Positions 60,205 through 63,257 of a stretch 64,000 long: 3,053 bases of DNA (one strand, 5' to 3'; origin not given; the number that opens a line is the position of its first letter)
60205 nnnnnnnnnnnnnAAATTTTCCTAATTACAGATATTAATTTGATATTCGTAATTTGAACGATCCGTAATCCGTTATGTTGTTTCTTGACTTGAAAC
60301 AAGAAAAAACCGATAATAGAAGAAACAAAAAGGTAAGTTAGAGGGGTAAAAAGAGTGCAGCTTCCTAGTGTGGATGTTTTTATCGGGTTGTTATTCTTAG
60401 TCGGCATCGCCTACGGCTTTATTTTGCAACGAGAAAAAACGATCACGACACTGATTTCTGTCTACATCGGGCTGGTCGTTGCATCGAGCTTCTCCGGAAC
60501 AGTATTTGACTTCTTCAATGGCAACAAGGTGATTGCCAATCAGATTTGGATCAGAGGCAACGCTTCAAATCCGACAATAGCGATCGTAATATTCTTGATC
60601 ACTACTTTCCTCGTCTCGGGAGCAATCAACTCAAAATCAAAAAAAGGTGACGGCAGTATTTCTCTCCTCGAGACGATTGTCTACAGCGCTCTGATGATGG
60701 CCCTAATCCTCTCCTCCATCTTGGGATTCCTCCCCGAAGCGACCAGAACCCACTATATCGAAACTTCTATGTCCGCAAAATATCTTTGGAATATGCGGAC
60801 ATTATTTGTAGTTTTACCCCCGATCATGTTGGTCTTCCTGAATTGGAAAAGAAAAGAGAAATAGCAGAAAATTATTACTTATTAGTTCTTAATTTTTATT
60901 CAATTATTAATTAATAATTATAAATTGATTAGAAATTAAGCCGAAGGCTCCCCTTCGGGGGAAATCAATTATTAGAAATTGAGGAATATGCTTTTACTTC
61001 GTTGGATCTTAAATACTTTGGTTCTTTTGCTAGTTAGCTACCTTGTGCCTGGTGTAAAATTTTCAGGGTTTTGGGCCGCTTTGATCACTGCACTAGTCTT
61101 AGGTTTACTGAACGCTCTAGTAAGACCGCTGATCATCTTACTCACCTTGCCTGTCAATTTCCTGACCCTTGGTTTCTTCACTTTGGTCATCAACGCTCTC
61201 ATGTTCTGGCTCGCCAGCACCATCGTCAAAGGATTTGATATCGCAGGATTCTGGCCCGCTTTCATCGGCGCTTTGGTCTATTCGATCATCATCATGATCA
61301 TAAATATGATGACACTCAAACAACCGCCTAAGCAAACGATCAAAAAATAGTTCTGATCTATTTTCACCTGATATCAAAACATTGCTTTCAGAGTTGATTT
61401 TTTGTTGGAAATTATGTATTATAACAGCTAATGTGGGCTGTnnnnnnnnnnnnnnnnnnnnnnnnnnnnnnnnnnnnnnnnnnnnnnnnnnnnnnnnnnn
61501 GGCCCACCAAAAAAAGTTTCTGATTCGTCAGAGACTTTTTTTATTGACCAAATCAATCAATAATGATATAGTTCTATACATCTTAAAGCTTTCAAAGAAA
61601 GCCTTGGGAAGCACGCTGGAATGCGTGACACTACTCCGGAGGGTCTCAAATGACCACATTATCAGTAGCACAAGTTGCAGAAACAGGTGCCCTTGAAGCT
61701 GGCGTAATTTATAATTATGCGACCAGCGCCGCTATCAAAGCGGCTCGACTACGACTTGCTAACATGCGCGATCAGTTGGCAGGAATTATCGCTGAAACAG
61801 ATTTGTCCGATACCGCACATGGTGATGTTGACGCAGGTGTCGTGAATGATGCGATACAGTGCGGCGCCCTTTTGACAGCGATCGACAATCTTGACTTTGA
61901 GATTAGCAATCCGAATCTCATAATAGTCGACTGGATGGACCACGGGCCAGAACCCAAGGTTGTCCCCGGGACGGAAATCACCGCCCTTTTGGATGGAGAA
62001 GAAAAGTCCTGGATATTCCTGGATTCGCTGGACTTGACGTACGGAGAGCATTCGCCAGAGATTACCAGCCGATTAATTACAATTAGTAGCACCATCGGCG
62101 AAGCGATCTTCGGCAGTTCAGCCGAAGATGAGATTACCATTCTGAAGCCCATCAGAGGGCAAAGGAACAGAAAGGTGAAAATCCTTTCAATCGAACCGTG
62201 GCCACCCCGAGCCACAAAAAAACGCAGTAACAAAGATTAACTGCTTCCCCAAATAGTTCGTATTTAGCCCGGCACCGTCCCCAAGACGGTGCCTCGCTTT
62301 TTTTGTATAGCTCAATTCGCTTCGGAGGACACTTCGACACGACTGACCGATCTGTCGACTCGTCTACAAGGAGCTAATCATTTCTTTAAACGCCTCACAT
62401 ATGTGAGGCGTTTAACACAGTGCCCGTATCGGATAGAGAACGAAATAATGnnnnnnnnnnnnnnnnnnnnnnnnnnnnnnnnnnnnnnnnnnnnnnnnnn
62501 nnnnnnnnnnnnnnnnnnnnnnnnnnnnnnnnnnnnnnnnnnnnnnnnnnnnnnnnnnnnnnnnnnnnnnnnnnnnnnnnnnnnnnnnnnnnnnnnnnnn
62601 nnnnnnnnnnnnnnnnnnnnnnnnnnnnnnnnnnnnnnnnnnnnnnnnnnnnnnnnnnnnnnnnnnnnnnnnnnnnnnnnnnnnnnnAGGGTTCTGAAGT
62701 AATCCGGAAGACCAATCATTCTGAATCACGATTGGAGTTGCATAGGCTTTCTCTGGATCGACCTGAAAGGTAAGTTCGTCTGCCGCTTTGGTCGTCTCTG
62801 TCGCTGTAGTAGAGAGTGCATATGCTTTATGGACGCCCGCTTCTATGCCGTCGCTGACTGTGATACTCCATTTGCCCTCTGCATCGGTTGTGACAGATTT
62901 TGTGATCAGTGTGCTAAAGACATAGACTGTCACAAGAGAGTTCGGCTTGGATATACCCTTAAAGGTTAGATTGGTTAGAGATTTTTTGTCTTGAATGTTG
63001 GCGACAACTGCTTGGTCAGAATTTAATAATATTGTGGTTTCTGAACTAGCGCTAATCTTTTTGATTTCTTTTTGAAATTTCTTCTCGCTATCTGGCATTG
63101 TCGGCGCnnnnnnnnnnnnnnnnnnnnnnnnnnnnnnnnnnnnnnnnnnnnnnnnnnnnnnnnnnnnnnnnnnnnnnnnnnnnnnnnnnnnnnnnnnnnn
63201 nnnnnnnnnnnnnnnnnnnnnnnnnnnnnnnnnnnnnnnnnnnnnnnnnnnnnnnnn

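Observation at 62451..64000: Dockerin-ending gene immediately followed by a cohesin-like, membrane-anchored protein: a minimal cellulosome-style anchoring pair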

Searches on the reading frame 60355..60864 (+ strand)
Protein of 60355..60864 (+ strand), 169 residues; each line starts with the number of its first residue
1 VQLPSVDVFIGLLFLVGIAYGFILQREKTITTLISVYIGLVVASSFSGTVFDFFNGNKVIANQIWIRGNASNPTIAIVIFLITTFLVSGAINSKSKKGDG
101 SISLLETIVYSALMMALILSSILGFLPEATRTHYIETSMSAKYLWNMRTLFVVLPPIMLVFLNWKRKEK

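Call 73: search_protein_families(library=pfam, proteins=[window:60355-60864:+], max_evalue=0.001)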
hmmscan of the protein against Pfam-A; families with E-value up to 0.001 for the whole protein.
window:60355-60864:+ (169 aa): 1 family
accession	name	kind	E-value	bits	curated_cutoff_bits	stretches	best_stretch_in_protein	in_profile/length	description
PF02674.22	Colicin_V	-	0.0001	22.8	29.3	1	9-146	8-141/144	Colicin V production protein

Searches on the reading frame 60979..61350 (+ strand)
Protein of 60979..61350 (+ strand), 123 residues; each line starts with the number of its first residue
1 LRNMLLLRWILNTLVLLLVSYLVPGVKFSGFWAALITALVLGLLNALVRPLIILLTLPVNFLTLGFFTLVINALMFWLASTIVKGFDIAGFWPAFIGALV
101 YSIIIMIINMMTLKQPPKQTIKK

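Call 73: search_protein_families(library=pfam, proteins=[window:60979-61350:+], max_evalue=0.001)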
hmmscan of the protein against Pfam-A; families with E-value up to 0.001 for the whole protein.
window:60979-61350:+ (123 aa): 1 family
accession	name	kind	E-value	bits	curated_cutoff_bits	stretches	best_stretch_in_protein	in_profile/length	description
PF04020.18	Phage_holin_4_2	-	2.6e-36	124.8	28.8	1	5-106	3-104/105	Mycobacterial 4 TMS phage holin, superfamily IV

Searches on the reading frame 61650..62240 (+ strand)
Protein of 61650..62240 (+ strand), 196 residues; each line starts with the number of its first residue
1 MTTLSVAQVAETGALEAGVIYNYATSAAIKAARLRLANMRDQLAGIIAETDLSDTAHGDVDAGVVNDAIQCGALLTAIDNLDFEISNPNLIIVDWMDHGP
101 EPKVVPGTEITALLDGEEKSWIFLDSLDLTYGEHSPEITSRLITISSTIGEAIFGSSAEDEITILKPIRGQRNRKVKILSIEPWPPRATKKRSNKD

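Call 39: find_encoding_contigs(protein=window:61650-62240:+, flank=10000, max_places=6)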
Protein window:61650-62240:+ (196 aa): 1 contig read that carries it; 1 place shown.
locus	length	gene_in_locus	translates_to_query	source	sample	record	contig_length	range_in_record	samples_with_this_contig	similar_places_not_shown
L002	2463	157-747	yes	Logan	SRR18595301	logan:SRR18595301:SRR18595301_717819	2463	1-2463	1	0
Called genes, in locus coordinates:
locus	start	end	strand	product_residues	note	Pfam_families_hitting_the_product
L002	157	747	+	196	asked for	-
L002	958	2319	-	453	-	PF19077:Big_13 (weak)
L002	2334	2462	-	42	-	?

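Call 73: search_protein_families(library=pfam, proteins=[window:61650-62240:+], max_evalue=0.001)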
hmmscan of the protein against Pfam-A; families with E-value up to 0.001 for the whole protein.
window:61650-62240:+ (196 aa): 0 families

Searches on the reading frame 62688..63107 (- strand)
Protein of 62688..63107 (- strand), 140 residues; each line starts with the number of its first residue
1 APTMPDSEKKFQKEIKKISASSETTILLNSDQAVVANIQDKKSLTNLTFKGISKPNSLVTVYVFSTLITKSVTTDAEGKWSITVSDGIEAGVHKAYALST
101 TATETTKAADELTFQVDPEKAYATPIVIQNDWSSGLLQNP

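Call 74: predict_structure(alignment_id=A6)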
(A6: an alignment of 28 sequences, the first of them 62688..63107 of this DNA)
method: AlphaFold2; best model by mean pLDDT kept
length: 140 residues; sequences in the alignment: 28
mean_pLDDT: 71.1   pTM: 0.57
mean pLDDT of the five models: 71.1, 70.0, 69.7, 68.5, 67.5
residues with pLDDT >= 90: 38; 70-90: 38; 50-70: 40; < 50: 24
segments of 3 or more residues with pLDDT < 50: 14-30
pLDDT, mean of each block of 10 residues (from residue 1): 63 43 38 55 75 92 90 95 86 91 80 82 51 54
secondary structure, 60 per line:
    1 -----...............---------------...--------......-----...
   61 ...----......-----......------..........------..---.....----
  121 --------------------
elements in order: H6-20 E36-38 E47-52 E58-63 E68-73 E79-84 E91-100 E112-116

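Call 76: fold_search(model_id=the predicted structure, library=pdb)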
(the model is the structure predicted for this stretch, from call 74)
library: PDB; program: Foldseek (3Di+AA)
matches with E <= 10: 1826; with E <= 0.001: 1
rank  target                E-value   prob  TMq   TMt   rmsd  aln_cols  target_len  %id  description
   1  9h4u_A                9.7e-04  1.00  0.39  0.10   4.3        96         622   19  Deacetylase FI8 utilizes unconventional variant of a catalytic triad: the diluted triad (released 2025-08-27)
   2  4kdv                  1.4e-03  1.00  0.41  0.53   4.5       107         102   17  Crystal structure of a bacterial immunoglobulin-like domain from the M. primoryensis ice-binding adhesin (released 2013-10-02)
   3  7dm0_A                2.2e-03  1.00  0.41  0.35   5.3        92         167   17  Biofilm associated protein - C region (released 2021-12-15)
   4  2ic2_B                2.3e-03  1.00  0.41  0.49   5.5        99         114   12  Crystal Structure of the First FNIII Domain of Ihog (released 2006-10-24)
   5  8f9o_A                3.1e-03  1.00  0.48  0.15   4.3        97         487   18  Dog sialic acid esterase (SIAE) (released 2024-05-29)
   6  8f9p_A                3.1e-03  1.00  0.44  0.14   5.6        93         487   16  Dog sialic acid esterase (SIAE) inactive mutant S128A (released 2024-05-29)
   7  9ega_B                3.3e-03  1.00  0.38  0.10   4.4        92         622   14  Crystal Structure of a CE20 carbohydrate acetylesterase from Pedobacter psychrotolerans (PpCE20_II), with ancillary do (released 2025-08-13)
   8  7kmm_A                4.5e-03  1.00  0.37  0.13   3.1        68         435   16  Crystal structure of XAC1771, a novel carbohydrate acetylesterase from Xanthomonas citri (released 2021-05-26)
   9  5t7a_B                4.8e-03  1.00  0.44  0.61   3.7        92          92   11  Crystal structure of Br derivative BhCBM56 (released 2017-08-23)
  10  1x3d_MODEL_1_A        5.1e-03  1.00  0.45  0.52   9.8       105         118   10  Solution structure of the fibronectin type-III domain of human fibronectin type-III domain containing protein  (released 2005-11-02)
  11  8f9q_A                6.0e-03  1.00  0.44  0.15   5.6       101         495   16  Guinea pig sialic acid esterase (SIAE) (released 2024-05-29)
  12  2yn3_D                6.3e-03  1.00  0.46  0.33   3.2        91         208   18  Structural insight into the giant calcium-binding adhesin SiiE: implications for the adhesion of Salmonella enterica t (released 2013-04-03)
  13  2yn5_B                6.7e-03  1.00  0.45  0.24   3.6        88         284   17  Structural insight into the giant calcium-binding adhesin SiiE: implications for the adhesion of Salmonella enterica t (released 2013-04-03)
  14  6vwg_B                7.4e-03  1.00  0.42  0.21  11.5       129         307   13  Head region of the open conformation of the human type 1 insulin-like growth factor receptor ectodomain in complex wit (released 2020-05-13)
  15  8fn8_B                7.9e-03  1.00  0.44  0.56   4.7       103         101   12  Crystal structure of the C-terminal Fg domain of TNC with the single FN domain of PTPRZ (released 2023-07-12)
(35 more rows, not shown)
